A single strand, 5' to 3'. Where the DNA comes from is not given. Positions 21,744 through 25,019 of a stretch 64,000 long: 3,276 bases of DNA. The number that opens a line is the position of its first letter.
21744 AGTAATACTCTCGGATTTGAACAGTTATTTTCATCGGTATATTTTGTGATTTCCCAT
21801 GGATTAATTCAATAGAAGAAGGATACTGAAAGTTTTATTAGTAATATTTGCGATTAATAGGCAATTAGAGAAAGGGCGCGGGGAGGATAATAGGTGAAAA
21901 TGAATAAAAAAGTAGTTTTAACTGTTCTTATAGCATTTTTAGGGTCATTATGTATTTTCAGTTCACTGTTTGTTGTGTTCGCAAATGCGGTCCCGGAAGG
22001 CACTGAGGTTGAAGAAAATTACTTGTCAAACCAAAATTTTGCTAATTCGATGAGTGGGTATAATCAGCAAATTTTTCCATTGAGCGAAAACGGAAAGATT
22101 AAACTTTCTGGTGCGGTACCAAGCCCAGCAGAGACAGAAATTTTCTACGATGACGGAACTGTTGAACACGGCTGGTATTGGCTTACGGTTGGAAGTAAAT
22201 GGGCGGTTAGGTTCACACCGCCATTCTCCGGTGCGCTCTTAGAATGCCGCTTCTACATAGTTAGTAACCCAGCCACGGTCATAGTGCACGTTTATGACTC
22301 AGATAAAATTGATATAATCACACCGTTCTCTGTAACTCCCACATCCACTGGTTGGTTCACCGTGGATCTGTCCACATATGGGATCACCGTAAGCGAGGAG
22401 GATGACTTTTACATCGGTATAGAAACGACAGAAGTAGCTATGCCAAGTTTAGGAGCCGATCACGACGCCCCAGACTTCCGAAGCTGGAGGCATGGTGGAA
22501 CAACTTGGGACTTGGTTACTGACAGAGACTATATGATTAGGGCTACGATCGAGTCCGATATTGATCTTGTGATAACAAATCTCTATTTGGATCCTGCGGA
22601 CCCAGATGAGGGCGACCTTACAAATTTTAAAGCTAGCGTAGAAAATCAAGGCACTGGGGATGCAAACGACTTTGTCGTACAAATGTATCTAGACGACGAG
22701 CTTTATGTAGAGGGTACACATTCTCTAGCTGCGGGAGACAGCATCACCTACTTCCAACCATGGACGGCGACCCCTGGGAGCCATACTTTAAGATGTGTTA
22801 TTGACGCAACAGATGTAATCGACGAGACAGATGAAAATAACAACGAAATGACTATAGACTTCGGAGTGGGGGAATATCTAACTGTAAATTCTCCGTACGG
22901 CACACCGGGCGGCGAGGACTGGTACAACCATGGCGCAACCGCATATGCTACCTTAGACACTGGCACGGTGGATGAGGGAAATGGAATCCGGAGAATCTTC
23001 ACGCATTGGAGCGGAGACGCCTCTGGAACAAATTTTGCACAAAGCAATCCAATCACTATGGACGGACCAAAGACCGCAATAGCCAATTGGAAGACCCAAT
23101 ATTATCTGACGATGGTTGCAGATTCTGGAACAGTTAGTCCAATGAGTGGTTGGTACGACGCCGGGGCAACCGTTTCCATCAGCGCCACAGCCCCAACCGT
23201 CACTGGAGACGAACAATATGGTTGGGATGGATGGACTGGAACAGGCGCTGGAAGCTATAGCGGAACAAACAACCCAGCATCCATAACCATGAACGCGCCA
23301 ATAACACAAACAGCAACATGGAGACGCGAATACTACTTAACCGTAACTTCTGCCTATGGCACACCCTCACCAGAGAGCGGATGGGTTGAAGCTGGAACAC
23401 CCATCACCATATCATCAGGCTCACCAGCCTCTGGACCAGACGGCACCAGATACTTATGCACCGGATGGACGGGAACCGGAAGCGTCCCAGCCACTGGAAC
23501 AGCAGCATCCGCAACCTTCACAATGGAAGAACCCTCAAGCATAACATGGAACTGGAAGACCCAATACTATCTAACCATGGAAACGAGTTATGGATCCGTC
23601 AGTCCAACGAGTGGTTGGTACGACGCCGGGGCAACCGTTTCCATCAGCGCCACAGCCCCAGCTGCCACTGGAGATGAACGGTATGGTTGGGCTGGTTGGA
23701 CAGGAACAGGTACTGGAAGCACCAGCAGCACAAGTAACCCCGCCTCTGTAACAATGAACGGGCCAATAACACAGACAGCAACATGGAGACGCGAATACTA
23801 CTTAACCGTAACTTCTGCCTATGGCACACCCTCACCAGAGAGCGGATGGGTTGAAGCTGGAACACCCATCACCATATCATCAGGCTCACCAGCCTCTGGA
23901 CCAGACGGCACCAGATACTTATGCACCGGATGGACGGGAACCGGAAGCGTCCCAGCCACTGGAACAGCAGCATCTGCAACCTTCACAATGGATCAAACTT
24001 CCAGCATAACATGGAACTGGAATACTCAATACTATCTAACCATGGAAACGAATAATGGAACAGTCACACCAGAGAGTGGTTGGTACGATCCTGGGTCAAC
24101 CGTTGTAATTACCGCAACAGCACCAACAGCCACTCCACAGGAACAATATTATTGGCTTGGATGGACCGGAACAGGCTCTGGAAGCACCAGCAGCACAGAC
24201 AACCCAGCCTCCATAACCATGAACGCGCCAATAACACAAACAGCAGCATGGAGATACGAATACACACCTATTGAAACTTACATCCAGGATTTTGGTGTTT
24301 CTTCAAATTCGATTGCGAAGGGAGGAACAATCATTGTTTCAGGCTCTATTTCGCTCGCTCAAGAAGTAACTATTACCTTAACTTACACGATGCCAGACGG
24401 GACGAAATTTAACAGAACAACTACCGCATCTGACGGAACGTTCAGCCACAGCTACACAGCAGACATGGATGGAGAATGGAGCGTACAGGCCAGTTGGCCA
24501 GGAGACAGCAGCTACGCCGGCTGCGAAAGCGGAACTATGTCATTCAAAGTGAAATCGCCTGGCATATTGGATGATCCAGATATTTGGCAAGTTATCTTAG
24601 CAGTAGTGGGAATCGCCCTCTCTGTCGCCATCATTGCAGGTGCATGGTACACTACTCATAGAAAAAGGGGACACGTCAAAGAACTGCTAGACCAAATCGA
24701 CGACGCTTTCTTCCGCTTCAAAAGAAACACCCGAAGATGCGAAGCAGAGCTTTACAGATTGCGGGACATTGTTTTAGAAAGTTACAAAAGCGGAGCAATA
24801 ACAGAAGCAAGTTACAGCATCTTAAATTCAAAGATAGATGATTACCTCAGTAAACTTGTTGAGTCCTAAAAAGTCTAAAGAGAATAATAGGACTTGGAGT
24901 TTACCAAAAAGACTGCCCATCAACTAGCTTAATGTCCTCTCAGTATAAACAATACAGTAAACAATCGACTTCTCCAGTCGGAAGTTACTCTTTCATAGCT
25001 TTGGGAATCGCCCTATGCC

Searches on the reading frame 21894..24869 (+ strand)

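Call 81: search_protein_families(library=pfam, proteins=[window:21894-24869:+], max_evalue=0.00001)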
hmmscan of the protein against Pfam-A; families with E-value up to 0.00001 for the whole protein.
window:21894-24869:+ (991 aa): 2 families
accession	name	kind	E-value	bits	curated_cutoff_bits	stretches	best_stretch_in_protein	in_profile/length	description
PF18998.6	Flg_new_2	-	7.9e-25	87.1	23.6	1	717-787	5-70/73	Divergent InlB B-repeat domain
PF07705.17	CARDB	-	2.2e-17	63.6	22.7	1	224-320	3-100/101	CARDB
